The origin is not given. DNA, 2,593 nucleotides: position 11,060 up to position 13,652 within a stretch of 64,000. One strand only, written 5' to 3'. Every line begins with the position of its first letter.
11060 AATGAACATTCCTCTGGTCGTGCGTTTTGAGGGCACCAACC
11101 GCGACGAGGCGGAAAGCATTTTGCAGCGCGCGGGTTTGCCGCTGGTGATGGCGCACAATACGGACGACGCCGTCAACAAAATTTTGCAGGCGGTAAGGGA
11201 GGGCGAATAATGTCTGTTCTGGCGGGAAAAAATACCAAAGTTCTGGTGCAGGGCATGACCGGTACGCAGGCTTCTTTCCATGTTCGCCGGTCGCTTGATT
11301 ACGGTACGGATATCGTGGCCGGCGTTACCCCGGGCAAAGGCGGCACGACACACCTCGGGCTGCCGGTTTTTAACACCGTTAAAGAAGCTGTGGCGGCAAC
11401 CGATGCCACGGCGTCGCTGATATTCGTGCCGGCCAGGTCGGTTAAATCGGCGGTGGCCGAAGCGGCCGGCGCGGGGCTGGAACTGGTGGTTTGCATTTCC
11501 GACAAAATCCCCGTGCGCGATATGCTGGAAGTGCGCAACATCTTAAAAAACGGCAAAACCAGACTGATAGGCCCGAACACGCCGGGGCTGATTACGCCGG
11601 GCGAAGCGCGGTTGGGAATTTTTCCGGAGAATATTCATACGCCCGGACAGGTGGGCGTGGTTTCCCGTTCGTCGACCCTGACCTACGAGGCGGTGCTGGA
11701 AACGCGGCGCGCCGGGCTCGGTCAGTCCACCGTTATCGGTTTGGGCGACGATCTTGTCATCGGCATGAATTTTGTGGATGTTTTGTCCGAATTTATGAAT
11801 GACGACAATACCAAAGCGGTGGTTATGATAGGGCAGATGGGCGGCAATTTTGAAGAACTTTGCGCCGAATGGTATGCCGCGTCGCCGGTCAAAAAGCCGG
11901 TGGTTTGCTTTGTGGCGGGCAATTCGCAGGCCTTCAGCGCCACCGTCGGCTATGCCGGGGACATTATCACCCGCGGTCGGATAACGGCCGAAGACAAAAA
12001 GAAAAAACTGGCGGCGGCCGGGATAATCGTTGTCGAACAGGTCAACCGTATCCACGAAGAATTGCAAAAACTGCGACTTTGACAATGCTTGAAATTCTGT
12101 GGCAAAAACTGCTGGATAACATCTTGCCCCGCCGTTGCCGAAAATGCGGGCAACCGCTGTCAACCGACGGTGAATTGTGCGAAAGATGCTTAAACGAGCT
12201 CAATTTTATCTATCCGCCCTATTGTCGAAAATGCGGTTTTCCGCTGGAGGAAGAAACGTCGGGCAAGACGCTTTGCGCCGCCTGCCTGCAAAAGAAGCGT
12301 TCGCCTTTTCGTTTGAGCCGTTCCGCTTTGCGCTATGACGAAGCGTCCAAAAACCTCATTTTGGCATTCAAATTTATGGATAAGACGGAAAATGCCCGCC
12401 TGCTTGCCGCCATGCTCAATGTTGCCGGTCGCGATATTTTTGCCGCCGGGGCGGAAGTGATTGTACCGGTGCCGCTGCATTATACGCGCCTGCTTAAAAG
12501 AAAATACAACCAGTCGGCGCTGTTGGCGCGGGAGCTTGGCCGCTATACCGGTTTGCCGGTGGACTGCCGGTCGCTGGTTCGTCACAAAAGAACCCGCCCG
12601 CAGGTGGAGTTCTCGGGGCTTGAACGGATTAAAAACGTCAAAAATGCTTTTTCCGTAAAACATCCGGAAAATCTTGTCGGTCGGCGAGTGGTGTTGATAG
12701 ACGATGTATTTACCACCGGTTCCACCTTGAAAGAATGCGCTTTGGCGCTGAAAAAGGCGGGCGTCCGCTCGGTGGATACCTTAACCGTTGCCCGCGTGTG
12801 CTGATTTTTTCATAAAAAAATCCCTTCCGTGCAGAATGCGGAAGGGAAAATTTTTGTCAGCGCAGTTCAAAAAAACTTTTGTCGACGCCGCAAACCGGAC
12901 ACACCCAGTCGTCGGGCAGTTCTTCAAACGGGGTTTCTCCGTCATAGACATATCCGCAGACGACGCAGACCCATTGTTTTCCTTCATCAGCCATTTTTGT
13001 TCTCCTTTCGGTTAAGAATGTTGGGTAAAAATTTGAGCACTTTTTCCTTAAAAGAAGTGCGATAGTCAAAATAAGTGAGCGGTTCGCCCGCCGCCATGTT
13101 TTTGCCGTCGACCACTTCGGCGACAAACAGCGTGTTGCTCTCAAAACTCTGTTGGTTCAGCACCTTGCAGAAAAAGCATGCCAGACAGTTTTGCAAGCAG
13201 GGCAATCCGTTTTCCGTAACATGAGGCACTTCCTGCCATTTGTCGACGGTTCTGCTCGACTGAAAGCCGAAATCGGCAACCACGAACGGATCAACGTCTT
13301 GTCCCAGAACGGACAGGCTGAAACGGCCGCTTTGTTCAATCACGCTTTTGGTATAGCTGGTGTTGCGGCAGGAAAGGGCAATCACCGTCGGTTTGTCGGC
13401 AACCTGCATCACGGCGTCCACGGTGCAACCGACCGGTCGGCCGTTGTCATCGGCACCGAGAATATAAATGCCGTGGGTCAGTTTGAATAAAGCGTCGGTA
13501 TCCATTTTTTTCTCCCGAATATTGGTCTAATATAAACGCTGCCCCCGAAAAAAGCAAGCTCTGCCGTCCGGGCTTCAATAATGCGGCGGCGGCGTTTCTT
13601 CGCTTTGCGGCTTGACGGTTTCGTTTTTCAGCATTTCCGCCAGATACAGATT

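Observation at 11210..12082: SucD-like alpha subunit in which the catalytic phosphohistidine is replaced by tyrosine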

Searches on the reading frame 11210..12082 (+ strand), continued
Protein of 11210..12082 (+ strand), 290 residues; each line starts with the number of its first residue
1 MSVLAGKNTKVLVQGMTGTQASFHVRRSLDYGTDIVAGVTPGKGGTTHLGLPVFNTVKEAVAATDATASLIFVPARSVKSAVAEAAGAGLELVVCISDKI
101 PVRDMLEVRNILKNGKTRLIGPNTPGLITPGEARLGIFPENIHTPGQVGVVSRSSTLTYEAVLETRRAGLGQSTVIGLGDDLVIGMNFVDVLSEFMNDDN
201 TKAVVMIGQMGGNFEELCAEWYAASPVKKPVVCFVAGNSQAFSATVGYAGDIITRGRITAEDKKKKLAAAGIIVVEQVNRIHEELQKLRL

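Call 81: predict_structure(alignment_id=A1)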
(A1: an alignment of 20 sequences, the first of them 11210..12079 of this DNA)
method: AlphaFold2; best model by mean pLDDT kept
length: 290 residues; sequences in the alignment: 20
mean_pLDDT: 89.6   pTM: 0.87
mean pLDDT of the five models: 89.6, 88.5, 86.9, 86.6, 85.3
residues with pLDDT >= 90: 225; 70-90: 41; 50-70: 6; < 50: 18
segments of 3 or more residues with pLDDT < 50: 239-256
pLDDT, mean of each block of 10 residues (from residue 1): 89 96 94 96 96 98 98 96 97 95 93 91 94 88 91 90 94 93 88 95 93 88 94 77 41 53 90 94 94
secondary structure, 60 per line:
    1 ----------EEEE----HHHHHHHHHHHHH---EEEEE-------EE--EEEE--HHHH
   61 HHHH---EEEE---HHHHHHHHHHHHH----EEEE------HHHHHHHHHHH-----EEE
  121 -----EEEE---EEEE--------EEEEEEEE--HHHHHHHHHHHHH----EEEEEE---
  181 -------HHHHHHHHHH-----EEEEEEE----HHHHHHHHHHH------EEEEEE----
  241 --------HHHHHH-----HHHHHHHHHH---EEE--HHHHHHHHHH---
elements in order: E11-14 H19-31 E35-39 E51-54 H57-64 E68-71 H75-87 E92-95 H102-112 E118-120 E126-129 E133-136 E145-152 H155-167 E172-177 H188-197 E203-209 H214-224 E231-236 H249-254 H260-269 E273-275 H278-287

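Call 84: fold_search(model_id=the predicted structure, library=pdb)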
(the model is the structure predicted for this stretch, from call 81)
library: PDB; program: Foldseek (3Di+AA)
matches with E <= 10: 1787; with E <= 0.001: 104
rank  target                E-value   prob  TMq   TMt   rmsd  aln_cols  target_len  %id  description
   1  9a6e_B                7.9e-39  1.00  0.94  0.91   2.3       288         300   53  Integrative model of GATB-SUCD by crosslinking MS and deep learning (released 2024-09-18)
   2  2nu6_A                3.9e-38  1.00  0.93  0.94   2.3       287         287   52  C123aA Mutant of E. coli Succinyl-CoA Synthetase (released 2007-07-24)
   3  1jkj_A                5.0e-38  1.00  0.93  0.94   2.3       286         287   52  E. coli SCS (released 2002-01-30)
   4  2nu8_A                5.3e-38  1.00  0.92  0.93   2.2       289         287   52  C123aT Mutant of E. coli Succinyl-CoA Synthetase (released 2007-07-24)
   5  2nua_A                5.6e-38  1.00  0.94  0.95   2.1       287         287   52  C123aV Mutant of E. coli Succinyl-CoA Synthetase (released 2007-07-24)
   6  2nu9_A                1.9e-37  1.00  0.93  0.95   2.3       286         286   52  C123aT Mutant of E. coli Succinyl-CoA Synthetase Orthorhombic Crystal Form (released 2007-07-24)
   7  2nu7_A                2.1e-37  1.00  0.92  0.93   2.2       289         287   52  C123aS Mutant of E. coli Succinyl-CoA Synthetase (released 2007-07-24)
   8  6xru_A                2.2e-37  1.00  0.92  0.87   2.5       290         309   49  GTP-specific succinyl-CoA synthetase complexed with desulfo-coenzyme A, magnesium ions and succinates (released 2021-03-10)
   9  6g4q_A                2.5e-37  1.00  0.92  0.88   2.7       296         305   48  Structure of human ADP-forming succinyl-CoA ligase complex SUCLG1-SUCLA2 (released 2018-04-11)
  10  2scu_A                5.3e-37  1.00  0.93  0.95   2.2       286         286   52  A detailed description of the structure of Succinyl-COA synthetase from Escherichia coli (released 1999-08-02)
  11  4xx0_A                5.3e-37  1.00  0.93  0.89   2.5       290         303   49  CoA bound to pig GTP-specific succinyl-CoA synthetase (released 2015-08-12)
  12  7msr_A                5.3e-37  1.00  0.91  0.86   2.4       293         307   47  Human E105Qa GTP-specific succinyl-CoA synthetase complexed with succinyl-phosphate, magnesium ion and desulfo-coenzym (released 2022-10-12)
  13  6mgg_A                6.4e-37  1.00  0.93  0.92   2.3       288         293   50  Succinyl-CoA synthase from Francisella tularensis, phosphorylated, in complex with CoA (released 2018-09-26)
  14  6mgg_C                6.4e-37  1.00  0.93  0.92   2.4       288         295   50  Succinyl-CoA synthase from Francisella tularensis, phosphorylated, in complex with CoA (released 2018-09-26)
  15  8z03_A                9.1e-37  1.00  0.92  0.86   2.4       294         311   47  Lactate bound to human GTP-specific succinyl-CoA synthetase (released 2024-12-11)
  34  6hxq_A                1.8e-26  1.00  0.91  0.78   2.7       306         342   32  Structure of citryl-CoA synthetase from Hydrogenobacter thermophilus (released 2019-04-10)
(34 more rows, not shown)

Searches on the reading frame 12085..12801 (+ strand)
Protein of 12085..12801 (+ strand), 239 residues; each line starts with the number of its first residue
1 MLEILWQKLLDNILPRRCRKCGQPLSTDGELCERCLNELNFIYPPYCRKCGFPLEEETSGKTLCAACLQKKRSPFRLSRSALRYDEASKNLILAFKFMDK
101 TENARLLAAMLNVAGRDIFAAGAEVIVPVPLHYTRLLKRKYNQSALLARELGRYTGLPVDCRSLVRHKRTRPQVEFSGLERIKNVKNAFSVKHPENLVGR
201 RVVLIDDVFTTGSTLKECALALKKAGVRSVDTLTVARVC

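Call 33: search_protein_families(library=ncbifam, proteins=[window:12085-12801:+], max_evalue=0.00001)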
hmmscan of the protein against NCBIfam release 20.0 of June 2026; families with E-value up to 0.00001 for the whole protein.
window:12085-12801:+ (239 aa): 3 families
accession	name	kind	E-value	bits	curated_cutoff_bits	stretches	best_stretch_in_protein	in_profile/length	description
TIGR00201.1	comF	subfamily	1.5e-36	126.2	233.55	1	45-237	13-190/190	ComF family protein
NF008616.0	PRK11595.1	equivalog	1e-34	120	304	1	15-237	5-225/227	DNA utilization protein GntX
NF005537.0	PRK07199.1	subfamily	7.7e-07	28.5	322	1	189-235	201-247/301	ribose-phosphate diphosphokinase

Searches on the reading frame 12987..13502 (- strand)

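Call 33: search_protein_families(library=ncbifam, proteins=[window:12987-13502:-], max_evalue=0.00001)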
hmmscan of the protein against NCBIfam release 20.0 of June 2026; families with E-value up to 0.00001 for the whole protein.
window:12987-13502:- (171 aa): 7 families
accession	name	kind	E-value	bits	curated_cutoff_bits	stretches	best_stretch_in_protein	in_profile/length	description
NF045733.1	StyMonoxStyB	equivalog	1e-18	67.7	200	1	8-148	11-145/150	styrene monooxygenase NADH-dependent flavin reductase subunit StyB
TIGR02296.1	HpaC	equivalog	2.8e-10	40.4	205.95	1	3-148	3-149/154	4-hydroxyphenylacetate 3-monooxygenase, reductase component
NF045630.1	monooxsub_HsaB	equivalog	3.4e-10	40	230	1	5-145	14-152/186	3-hydroxy-9,10-secoandrosta-1,3,5(10)-triene-9,17-dione monooxygenase reductase subunit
NF042921.1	HpaC_Thermus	equivalog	1.1e-09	38.5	200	1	4-146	8-143/150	4-hydroxyphenylacetate 3-monooxygenase reductase subunit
TIGR03615.1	RutF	equivalog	7e-09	35.9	254.75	1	3-148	8-152/156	NADH-dependent FMN reductase RutF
NF045919.1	HphnlacHdxRed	equivalog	8.5e-08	31.6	340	1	4-144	13-150/309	p-hydroxyphenylacetate 3-hydroxylase reductase component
NF052639.1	FlvnRedFerAPor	equivalog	2.5e-07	30.5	260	1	3-145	9-148/158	flavin reductase FerA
